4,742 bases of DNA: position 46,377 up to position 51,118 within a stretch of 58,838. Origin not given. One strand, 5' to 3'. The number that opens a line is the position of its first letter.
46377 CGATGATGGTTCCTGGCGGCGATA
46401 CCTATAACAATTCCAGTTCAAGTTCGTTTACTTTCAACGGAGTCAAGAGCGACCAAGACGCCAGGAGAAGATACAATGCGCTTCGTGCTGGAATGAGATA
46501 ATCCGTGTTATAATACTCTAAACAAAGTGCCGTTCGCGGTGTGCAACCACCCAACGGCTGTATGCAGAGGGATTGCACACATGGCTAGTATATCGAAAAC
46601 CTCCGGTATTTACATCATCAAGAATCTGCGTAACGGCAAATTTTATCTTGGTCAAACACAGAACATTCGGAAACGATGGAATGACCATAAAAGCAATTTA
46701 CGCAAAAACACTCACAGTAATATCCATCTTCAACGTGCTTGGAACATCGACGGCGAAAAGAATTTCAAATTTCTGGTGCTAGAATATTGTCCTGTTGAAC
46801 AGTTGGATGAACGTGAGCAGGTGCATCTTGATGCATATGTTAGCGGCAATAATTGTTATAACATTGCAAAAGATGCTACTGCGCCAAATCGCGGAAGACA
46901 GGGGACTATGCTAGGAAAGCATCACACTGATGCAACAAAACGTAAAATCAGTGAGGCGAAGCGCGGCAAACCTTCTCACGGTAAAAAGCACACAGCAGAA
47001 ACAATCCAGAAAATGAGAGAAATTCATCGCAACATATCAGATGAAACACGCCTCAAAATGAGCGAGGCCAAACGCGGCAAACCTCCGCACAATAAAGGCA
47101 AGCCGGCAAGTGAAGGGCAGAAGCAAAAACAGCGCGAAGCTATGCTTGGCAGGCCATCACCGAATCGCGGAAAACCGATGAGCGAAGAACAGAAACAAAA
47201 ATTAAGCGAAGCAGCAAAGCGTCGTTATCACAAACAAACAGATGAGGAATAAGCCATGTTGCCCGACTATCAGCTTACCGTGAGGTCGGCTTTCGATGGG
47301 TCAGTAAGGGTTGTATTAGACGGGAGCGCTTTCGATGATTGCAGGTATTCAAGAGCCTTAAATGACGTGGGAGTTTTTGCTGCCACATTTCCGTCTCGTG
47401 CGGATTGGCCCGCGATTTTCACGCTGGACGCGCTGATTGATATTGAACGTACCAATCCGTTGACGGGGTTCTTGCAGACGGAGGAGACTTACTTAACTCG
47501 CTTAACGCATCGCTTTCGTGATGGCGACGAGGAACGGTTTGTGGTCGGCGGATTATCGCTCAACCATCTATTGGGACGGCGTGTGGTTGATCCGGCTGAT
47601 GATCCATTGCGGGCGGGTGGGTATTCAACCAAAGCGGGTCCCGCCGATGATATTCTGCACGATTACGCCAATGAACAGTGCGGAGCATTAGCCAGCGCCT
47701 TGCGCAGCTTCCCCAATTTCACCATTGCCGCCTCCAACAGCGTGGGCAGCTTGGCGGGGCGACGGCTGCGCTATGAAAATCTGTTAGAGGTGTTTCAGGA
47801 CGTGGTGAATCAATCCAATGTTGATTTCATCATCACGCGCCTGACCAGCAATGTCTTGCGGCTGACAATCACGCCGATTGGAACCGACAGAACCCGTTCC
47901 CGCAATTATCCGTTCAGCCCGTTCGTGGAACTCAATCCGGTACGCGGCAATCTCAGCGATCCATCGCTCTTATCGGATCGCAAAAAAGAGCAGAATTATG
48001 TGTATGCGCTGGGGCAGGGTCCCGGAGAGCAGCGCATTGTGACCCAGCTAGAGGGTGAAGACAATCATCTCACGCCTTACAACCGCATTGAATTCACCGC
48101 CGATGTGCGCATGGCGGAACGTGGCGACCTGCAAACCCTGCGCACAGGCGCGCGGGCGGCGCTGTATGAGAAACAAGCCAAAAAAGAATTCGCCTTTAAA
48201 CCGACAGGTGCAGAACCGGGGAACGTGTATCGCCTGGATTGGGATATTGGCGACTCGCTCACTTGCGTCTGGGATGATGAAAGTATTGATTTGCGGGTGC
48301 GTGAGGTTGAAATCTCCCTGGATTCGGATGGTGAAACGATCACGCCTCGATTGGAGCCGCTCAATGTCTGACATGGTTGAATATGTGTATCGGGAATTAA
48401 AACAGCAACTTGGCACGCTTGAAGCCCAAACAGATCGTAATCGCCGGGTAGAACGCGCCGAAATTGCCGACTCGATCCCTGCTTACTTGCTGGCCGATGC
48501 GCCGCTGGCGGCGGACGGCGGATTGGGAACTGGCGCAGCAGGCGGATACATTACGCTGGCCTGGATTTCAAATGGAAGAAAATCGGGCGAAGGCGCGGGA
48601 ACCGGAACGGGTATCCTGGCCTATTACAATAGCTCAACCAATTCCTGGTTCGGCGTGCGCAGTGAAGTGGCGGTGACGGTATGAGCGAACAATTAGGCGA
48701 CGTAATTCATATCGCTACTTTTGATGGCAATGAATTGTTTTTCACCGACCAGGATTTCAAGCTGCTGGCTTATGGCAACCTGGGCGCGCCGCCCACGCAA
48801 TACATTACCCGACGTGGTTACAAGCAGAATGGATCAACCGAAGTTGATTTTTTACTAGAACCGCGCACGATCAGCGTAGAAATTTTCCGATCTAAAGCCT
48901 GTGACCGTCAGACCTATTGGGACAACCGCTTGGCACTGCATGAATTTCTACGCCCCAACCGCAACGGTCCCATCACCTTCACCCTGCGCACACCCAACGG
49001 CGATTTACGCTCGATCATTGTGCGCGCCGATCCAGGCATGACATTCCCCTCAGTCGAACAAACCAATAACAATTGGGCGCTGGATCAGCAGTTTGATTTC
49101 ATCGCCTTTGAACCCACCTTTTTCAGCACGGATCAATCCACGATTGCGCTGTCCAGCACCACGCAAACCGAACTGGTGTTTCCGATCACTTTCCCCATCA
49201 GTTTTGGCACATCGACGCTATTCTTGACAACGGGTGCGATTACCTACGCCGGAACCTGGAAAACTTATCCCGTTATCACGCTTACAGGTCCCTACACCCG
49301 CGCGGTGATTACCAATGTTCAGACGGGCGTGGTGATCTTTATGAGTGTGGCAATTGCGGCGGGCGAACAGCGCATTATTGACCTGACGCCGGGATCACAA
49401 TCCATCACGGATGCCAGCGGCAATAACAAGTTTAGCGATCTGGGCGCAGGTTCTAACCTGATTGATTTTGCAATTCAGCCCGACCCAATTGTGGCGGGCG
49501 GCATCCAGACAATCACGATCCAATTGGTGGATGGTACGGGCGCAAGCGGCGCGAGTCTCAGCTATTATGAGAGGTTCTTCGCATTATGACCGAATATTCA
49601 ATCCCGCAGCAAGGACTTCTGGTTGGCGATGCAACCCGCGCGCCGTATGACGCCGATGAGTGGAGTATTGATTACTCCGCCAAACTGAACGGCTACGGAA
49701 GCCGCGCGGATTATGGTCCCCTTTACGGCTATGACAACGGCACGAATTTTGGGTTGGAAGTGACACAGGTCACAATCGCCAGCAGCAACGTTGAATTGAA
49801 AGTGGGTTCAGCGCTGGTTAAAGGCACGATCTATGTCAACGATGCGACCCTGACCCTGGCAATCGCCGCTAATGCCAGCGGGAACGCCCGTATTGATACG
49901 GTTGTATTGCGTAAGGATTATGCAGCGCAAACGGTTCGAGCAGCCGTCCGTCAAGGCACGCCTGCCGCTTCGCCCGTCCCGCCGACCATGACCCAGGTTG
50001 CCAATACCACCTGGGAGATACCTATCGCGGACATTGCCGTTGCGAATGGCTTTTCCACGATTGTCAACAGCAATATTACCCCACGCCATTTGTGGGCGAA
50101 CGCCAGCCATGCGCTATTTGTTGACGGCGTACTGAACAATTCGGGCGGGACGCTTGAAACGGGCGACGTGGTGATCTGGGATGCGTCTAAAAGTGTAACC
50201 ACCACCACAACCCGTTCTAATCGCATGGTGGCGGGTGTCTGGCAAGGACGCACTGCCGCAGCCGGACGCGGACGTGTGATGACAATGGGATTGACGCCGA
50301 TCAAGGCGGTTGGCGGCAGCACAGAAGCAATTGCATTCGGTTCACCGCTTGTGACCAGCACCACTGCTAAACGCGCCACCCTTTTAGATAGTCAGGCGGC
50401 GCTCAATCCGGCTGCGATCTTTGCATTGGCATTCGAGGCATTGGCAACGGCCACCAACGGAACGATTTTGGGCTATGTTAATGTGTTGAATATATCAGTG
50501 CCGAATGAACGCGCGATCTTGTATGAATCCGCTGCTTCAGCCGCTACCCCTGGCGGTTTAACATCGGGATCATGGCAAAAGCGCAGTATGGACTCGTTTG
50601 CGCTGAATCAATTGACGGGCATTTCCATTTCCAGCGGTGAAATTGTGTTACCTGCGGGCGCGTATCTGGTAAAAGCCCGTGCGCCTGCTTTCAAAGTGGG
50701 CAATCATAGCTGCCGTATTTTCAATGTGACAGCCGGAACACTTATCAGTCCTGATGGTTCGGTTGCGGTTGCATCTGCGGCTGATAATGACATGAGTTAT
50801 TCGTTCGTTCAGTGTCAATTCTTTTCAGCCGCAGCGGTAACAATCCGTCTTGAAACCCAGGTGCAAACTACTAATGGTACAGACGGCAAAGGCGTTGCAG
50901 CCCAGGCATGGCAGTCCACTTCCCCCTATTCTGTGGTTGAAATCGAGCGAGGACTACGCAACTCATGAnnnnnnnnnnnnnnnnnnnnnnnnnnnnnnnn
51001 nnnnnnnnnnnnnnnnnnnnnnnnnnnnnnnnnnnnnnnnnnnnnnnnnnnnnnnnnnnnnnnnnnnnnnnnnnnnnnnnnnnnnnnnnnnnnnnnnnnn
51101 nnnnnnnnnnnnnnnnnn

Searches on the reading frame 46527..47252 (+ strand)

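Call 99: search_protein_families(library=pfam, proteins=[window:46527-47252:+], max_evalue=0.001)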
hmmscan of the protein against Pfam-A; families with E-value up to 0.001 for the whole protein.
window:46527-47252:+ (241 aa): 2 families
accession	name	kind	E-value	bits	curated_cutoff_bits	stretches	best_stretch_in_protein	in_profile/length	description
PF07460.16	NUMOD3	-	3.8e-21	75.2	20.4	2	130-164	1-37/37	NUMOD3 motif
PF01541.30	GIY-YIG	-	2.6e-13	50.5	22.6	1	27-104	3-72/78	GIY-YIG catalytic domain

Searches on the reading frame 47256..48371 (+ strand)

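Call 99: search_protein_families(library=pfam, proteins=[window:47256-48371:+], max_evalue=0.001)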
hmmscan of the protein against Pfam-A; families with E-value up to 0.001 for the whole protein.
window:47256-48371:+ (371 aa): 1 family
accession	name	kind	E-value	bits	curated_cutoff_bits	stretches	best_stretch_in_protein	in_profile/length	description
PF14594.13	Sipho_Gp37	-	1.2e-27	97.4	26.2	1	84-366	68-368/370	Siphovirus ReqiPepy6 Gp37-like protein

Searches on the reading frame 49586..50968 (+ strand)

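Call 99: search_protein_families(library=pfam, proteins=[window:49586-50968:+], max_evalue=0.001)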
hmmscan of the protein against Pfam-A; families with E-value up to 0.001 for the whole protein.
window:49586-50968:+ (460 aa): 1 family
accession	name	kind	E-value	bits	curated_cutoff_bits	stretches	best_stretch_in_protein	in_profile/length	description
PF09956.15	Phage_cement_2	-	8.4e-05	23.3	24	1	171-231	38-101/103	Phage cement protein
